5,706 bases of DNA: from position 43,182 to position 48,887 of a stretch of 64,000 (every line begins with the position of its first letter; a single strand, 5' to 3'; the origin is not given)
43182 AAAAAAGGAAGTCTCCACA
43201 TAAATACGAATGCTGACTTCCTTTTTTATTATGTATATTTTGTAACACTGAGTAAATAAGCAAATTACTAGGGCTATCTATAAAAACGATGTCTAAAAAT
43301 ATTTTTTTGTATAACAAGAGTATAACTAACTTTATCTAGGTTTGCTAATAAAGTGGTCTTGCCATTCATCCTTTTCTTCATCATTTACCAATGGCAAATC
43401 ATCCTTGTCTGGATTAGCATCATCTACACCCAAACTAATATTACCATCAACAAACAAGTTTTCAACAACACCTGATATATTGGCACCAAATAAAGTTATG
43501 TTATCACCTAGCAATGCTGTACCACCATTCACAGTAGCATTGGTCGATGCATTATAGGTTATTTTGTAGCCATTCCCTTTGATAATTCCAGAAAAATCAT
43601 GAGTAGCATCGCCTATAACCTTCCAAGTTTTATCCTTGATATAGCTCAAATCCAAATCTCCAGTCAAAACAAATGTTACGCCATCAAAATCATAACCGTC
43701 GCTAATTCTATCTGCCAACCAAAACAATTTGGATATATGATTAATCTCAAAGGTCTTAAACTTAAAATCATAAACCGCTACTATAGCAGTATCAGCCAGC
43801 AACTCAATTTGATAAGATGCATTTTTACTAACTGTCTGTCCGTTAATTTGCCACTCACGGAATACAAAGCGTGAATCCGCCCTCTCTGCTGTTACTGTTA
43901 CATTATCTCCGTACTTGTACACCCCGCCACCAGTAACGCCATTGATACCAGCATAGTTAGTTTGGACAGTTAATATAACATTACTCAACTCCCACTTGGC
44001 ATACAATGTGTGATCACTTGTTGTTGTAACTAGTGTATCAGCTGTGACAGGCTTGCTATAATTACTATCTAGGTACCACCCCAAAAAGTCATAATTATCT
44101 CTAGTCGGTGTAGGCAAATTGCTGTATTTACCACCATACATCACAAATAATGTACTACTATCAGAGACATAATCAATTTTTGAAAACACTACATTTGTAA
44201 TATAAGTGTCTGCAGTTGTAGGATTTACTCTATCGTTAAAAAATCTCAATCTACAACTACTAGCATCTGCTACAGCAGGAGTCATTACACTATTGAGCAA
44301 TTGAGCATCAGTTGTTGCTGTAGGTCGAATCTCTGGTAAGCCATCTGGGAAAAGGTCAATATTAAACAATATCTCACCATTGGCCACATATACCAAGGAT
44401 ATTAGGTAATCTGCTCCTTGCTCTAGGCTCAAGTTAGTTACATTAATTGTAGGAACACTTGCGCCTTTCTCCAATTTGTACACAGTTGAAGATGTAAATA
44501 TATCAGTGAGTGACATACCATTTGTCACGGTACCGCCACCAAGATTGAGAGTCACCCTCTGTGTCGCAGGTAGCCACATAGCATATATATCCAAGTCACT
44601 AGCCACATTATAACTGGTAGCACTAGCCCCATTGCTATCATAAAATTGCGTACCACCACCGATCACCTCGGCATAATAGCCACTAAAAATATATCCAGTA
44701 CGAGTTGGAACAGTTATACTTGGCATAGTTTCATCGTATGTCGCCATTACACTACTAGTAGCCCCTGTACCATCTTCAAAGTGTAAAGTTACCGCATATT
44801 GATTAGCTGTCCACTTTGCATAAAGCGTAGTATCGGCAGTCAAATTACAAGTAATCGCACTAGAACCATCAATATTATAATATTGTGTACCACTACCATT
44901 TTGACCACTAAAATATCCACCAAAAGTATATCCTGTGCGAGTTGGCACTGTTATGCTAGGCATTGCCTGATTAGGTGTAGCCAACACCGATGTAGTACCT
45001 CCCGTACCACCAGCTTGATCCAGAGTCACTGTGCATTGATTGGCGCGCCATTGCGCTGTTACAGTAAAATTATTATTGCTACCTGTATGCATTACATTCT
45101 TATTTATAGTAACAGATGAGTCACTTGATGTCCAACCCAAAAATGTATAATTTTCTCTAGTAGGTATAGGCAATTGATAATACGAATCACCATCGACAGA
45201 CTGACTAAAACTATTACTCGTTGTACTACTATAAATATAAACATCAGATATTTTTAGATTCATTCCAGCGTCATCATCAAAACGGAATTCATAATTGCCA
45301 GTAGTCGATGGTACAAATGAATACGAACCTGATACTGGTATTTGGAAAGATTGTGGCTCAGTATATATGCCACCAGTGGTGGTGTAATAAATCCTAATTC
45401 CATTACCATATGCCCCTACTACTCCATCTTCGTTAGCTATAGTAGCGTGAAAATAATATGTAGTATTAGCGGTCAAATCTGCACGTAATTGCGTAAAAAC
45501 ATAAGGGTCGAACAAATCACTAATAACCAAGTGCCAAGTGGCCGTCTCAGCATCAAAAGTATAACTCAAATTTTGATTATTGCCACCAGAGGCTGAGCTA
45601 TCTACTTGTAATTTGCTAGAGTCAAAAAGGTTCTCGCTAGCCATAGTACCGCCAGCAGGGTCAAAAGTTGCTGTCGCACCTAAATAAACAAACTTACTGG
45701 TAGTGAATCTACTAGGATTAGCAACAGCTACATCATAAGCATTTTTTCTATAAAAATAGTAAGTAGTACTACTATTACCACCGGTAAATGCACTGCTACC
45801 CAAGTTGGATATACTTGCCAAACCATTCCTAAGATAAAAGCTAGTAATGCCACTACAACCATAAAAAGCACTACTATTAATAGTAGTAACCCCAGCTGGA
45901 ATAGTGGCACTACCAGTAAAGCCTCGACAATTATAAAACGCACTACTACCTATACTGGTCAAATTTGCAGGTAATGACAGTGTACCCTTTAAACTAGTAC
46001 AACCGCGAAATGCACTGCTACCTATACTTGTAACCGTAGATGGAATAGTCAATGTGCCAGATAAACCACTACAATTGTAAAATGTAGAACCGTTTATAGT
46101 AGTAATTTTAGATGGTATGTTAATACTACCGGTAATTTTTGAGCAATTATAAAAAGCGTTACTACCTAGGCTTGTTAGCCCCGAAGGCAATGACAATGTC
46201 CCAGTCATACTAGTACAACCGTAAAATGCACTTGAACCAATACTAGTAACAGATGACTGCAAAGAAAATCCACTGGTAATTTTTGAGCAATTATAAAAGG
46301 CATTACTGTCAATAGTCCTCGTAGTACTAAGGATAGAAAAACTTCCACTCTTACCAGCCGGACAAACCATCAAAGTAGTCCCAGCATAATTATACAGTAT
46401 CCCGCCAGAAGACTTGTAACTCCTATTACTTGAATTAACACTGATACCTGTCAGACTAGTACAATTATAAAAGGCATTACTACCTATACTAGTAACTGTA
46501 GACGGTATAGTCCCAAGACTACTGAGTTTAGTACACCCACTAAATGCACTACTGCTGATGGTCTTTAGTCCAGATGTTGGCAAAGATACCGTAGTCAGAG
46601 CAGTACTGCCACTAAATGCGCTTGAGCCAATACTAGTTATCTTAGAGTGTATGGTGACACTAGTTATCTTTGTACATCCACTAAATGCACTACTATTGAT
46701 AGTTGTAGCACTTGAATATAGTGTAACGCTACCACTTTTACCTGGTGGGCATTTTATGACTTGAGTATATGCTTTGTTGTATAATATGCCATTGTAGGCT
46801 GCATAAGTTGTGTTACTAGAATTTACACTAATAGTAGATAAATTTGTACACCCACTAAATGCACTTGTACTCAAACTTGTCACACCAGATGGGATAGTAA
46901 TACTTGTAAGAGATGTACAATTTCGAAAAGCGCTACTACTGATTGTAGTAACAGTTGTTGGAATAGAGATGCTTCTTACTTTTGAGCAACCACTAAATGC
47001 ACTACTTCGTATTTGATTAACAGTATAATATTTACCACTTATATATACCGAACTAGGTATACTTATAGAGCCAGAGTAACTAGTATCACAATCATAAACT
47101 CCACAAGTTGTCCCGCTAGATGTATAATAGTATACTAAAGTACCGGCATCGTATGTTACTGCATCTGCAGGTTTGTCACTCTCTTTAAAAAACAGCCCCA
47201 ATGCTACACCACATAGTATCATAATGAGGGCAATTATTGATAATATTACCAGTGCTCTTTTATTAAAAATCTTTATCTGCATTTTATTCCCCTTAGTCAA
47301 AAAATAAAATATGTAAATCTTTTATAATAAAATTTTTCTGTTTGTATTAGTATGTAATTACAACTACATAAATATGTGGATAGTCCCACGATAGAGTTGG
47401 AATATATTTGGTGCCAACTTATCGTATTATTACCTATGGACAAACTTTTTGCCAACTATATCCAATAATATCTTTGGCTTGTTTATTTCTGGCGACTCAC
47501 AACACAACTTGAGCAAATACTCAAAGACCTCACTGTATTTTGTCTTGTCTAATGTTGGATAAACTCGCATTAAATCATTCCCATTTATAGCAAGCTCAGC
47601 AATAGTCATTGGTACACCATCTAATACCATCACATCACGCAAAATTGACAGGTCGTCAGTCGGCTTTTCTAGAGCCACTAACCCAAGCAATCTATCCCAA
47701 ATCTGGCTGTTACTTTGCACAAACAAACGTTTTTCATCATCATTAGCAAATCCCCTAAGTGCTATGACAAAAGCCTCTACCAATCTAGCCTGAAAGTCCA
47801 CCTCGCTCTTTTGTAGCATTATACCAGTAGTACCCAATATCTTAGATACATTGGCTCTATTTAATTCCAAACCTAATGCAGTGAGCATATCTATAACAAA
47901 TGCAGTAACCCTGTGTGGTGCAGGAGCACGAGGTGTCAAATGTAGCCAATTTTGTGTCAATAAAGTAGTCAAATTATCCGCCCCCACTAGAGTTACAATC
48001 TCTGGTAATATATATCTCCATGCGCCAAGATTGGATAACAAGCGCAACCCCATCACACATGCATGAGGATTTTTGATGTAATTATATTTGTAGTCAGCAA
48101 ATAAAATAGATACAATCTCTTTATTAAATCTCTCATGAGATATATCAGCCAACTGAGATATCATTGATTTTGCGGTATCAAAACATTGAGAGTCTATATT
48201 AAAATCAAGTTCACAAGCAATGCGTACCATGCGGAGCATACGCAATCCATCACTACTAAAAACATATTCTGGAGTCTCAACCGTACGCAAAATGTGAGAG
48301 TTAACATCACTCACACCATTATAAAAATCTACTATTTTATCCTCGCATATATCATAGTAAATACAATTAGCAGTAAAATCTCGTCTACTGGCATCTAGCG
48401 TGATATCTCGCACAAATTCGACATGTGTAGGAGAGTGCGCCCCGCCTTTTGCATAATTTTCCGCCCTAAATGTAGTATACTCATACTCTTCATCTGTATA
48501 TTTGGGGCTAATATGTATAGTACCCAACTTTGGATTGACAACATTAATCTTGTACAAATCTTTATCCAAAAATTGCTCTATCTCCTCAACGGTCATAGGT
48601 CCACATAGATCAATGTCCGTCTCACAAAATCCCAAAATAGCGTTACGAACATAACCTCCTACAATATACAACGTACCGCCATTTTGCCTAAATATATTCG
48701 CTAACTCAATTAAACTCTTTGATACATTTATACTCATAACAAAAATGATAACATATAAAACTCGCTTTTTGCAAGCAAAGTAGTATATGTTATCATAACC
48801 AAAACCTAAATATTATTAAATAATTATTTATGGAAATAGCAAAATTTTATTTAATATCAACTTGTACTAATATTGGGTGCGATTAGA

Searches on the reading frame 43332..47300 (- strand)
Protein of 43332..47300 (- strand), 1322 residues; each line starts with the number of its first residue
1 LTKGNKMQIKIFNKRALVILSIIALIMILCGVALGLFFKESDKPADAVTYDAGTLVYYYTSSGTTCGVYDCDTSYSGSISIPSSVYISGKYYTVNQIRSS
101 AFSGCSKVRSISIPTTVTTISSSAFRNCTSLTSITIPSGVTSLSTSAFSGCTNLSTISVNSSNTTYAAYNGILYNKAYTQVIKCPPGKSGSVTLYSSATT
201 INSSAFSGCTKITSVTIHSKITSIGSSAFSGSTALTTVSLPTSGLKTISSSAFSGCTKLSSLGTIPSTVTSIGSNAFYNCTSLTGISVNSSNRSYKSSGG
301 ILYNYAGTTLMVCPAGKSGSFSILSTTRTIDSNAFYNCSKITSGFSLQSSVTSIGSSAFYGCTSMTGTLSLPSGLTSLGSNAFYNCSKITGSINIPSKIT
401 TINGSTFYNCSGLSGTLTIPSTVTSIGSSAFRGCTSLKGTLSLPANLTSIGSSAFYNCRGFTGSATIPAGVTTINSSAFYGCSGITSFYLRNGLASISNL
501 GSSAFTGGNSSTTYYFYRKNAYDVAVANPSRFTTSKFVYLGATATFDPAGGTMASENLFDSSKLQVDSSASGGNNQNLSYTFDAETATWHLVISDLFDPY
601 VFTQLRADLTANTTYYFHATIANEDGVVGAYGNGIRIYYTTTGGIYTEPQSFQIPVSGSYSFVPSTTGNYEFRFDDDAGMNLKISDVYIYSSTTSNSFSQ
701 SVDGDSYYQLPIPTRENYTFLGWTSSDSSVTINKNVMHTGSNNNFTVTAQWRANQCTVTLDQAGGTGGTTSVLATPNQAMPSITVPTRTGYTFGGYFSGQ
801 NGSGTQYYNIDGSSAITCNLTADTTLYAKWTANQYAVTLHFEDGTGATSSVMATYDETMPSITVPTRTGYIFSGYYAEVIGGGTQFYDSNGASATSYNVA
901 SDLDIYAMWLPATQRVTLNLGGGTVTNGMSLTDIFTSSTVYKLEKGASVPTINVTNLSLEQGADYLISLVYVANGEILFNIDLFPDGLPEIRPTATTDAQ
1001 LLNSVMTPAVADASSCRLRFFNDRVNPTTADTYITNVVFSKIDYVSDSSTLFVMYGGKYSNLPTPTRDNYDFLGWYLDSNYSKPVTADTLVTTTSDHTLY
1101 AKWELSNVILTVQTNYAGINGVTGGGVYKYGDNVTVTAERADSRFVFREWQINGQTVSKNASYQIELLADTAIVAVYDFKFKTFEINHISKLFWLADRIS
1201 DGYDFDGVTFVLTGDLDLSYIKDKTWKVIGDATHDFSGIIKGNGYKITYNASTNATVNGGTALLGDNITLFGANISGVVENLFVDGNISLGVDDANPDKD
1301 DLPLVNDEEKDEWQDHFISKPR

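Call 7: search_protein_families(library=pfam, proteins=[window:43332-47300:-])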
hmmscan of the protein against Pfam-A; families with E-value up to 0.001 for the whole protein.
window:43332-47300:- (1322 aa): 4 families
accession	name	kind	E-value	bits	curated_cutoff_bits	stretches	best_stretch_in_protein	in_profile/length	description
PF13306.12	LRR_5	-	1.8e-83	277.2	27.7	4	329-438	2-104/127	BspA type Leucine rich repeat region (6 copies)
PF09479.16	Flg_new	-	5.2e-30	103.8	27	4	1050-1102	15-65/65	Listeria-Bacteroides repeat domain (List_Bact_rpt)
PF13855.12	LRR_8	-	3.8e-14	52.6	27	0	218-262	10-54/61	Leucine rich repeat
PF18998.6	Flg_new_2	-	4e-06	27.2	23.6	1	1117-1177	7-69/73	Divergent InlB B-repeat domain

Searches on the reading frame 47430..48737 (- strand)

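Call 7: search_protein_families(library=pfam, proteins=[window:47430-48737:-])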
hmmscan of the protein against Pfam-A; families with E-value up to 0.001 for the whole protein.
window:47430-48737:- (435 aa): 2 families
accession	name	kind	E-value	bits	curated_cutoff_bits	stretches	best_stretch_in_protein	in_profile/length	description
PF01743.26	PolyA_pol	-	1.2e-25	90.8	23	1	23-151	1-126/126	Poly A polymerase head domain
PF12627.12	PolyA_pol_RNAbd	-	2.3e-06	27.7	22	1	178-247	1-60/64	Probable RNA and SrmB- binding site of polymerase A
